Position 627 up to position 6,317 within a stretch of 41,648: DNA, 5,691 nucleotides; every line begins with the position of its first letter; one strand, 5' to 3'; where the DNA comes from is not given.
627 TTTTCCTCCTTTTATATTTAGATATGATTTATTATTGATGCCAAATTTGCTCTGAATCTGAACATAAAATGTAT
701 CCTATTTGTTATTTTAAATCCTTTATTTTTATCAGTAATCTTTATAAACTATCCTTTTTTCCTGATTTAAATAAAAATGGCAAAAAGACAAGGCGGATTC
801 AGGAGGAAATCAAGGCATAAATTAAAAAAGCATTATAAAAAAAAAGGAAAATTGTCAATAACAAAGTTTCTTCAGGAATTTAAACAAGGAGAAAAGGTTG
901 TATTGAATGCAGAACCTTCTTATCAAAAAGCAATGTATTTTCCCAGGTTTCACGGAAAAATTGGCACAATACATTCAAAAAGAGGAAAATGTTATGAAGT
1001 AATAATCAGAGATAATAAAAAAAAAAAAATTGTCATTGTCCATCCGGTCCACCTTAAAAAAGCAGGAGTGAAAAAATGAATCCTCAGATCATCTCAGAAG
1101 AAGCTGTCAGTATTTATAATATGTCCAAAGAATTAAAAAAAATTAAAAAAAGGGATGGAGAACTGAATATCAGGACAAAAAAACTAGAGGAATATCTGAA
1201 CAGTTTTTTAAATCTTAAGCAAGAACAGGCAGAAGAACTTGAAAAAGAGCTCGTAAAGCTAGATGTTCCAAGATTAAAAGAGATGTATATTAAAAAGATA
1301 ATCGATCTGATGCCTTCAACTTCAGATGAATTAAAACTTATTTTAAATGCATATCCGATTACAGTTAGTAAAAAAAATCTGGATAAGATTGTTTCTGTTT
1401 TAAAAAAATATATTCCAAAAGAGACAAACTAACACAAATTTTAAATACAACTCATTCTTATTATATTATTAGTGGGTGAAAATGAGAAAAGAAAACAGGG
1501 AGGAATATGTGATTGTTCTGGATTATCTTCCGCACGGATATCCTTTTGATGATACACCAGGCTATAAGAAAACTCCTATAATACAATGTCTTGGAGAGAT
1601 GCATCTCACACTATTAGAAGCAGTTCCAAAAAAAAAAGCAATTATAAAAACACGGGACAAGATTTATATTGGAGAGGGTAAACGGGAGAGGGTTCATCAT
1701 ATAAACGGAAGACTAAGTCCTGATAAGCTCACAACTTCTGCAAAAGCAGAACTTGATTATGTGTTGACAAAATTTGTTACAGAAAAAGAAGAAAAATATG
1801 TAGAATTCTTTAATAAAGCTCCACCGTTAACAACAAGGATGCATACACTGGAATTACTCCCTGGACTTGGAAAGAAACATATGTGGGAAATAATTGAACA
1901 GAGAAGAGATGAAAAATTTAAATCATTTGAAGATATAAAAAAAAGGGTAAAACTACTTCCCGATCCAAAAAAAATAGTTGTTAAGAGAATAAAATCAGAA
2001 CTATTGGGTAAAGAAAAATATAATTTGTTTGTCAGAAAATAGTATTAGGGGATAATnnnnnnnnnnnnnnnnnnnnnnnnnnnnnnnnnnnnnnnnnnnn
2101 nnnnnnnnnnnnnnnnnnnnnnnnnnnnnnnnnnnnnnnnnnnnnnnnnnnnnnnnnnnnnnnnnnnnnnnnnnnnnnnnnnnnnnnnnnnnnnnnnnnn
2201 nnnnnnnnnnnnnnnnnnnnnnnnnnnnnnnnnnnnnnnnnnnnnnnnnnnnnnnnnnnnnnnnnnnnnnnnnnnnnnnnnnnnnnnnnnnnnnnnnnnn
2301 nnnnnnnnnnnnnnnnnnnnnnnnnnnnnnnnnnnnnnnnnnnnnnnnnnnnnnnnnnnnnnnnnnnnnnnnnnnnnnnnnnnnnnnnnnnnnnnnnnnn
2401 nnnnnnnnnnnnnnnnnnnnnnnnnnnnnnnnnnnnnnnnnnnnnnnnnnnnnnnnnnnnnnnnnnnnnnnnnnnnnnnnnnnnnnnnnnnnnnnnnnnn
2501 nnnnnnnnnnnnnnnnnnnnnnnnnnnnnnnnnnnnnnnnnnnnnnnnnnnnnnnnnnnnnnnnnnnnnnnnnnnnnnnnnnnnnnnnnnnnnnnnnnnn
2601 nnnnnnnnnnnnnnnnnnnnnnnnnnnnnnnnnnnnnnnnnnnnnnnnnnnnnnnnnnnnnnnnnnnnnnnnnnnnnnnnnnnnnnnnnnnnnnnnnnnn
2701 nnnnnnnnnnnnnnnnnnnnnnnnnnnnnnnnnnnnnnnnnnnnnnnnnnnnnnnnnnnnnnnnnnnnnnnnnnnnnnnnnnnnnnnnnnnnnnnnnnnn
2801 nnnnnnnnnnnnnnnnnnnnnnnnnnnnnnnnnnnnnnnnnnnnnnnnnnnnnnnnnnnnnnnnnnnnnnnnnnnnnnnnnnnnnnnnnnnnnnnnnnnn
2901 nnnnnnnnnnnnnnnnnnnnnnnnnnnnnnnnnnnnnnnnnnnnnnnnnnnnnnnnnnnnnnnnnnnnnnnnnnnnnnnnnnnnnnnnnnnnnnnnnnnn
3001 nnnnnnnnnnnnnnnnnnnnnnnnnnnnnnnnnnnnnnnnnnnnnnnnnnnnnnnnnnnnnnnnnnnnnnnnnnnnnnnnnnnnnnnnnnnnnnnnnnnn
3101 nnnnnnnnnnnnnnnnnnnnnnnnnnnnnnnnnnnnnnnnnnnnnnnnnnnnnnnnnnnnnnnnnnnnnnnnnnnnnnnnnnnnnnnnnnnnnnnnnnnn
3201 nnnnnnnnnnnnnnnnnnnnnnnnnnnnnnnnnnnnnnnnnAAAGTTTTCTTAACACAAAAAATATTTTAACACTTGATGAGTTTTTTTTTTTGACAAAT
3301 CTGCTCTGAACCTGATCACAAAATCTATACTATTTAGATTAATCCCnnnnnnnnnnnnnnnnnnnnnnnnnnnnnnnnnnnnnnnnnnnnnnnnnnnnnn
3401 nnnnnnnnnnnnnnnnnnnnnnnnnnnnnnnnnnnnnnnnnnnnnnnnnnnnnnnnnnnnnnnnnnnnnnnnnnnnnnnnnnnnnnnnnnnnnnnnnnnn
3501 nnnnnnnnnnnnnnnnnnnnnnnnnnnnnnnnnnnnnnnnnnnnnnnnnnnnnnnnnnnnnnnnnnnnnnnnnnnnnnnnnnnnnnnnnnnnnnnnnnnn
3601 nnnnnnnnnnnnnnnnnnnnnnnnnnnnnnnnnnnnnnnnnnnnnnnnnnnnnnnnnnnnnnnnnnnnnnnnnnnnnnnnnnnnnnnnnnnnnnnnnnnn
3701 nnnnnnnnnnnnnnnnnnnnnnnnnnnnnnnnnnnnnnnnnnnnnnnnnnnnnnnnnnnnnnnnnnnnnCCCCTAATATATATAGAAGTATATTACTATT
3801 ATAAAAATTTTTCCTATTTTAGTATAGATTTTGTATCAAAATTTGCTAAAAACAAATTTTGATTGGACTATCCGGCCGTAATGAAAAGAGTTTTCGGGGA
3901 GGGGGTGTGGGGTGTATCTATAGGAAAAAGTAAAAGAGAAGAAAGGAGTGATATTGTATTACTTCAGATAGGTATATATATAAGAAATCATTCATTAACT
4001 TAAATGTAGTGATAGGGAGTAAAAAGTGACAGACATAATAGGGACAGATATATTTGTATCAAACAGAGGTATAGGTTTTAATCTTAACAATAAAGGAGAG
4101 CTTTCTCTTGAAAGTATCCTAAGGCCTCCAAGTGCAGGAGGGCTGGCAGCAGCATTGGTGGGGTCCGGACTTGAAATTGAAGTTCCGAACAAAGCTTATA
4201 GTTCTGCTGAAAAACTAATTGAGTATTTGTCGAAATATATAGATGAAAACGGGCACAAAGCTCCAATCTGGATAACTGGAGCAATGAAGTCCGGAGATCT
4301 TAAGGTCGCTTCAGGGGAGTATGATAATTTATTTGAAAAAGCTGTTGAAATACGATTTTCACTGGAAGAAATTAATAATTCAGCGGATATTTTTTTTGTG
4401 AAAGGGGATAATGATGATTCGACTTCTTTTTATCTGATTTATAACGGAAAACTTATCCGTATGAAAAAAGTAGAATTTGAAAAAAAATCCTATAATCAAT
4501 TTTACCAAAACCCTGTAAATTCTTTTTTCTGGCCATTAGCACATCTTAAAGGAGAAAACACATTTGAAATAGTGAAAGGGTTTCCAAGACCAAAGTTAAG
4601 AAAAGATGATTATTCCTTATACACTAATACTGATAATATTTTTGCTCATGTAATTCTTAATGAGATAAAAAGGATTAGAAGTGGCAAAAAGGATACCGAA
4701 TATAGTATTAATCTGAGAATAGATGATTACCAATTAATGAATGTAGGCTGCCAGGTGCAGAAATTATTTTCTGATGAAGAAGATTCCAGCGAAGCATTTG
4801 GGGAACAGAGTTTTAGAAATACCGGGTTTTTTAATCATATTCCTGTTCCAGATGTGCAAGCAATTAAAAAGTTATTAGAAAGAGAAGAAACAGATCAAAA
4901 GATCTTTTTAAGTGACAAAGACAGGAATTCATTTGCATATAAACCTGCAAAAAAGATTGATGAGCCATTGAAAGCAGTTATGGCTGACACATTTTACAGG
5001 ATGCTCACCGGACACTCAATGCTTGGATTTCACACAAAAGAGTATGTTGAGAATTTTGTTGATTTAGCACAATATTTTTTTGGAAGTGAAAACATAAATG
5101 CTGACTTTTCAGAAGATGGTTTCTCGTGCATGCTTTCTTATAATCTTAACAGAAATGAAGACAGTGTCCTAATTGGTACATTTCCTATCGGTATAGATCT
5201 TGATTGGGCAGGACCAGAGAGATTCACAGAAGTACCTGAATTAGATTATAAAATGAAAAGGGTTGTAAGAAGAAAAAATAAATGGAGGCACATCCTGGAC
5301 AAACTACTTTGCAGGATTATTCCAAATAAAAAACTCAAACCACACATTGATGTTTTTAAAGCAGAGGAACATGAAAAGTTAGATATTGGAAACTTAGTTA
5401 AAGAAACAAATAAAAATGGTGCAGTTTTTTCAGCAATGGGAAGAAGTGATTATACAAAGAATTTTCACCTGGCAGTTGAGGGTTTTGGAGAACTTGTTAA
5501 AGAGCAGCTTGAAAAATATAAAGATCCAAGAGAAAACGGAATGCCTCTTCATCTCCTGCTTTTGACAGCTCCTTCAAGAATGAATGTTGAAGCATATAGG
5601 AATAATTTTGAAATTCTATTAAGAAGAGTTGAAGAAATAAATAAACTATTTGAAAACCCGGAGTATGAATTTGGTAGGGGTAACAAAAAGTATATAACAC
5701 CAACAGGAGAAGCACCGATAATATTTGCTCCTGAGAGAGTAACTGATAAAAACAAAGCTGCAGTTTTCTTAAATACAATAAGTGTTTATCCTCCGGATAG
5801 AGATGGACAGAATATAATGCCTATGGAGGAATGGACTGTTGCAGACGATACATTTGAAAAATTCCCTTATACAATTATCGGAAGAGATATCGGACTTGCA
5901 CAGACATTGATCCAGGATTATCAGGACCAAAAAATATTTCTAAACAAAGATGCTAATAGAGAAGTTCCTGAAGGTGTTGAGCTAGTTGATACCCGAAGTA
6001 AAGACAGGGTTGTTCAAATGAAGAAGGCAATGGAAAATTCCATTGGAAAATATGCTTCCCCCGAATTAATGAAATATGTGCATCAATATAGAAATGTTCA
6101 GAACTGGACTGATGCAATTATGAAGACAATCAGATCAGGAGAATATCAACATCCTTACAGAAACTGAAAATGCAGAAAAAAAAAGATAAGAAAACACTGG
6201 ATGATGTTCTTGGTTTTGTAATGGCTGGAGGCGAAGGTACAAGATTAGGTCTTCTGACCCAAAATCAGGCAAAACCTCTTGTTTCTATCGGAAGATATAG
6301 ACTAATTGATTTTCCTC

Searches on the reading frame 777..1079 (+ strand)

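Call 36: search_protein_families(library=pfam, proteins=[window:777-1079:+])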
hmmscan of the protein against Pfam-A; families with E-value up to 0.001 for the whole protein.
window:777-1079:+ (100 aa): 1 family
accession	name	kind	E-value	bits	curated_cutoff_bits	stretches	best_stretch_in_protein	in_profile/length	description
PF01157.24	Ribosomal_L21e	-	5.6e-26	90.8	27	1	3-96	2-99/101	Ribosomal protein L21e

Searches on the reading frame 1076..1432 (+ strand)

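Call 36: search_protein_families(library=pfam, proteins=[window:1076-1432:+])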
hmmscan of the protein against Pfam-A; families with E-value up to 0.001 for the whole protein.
window:1076-1432:+ (118 aa): 2 families
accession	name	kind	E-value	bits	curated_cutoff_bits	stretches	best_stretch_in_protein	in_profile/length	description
PF03874.21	RNA_pol_Rpb4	-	2.5e-10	41.1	25.6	1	4-112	9-115/116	RNA polymerase Rpb4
PF12325.13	TMF_TATA_bd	-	0.00063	20.3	29.1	1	7-76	46-113/115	TATA element modulatory factor 1 TATA binding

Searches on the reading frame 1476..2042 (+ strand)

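Call 36: search_protein_families(library=pfam, proteins=[window:1476-2042:+])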
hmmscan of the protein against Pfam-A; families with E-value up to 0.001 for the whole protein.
window:1476-2042:+ (188 aa): 2 families
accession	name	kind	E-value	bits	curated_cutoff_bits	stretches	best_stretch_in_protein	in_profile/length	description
PF04919.18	DUF655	-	9.7e-67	224.9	22.2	1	9-187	2-181/181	Protein of unknown function (DUF655)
PF14579.12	HHH_6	-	0.00047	20.7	25.6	1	125-160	27-63/90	Helix-hairpin-helix motif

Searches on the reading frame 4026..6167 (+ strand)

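Call 16: search_protein_families(library=pfam, proteins=[window:4026-6167:+])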
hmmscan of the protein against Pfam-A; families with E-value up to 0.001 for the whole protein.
window:4026-6167:+ (713 aa): 1 family
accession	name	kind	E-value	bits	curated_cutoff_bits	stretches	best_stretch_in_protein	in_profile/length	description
PF00982.27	Glyco_transf_20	-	3.3e-15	56.2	32.5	1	147-288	77-189/473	Glycosyltransferase family 20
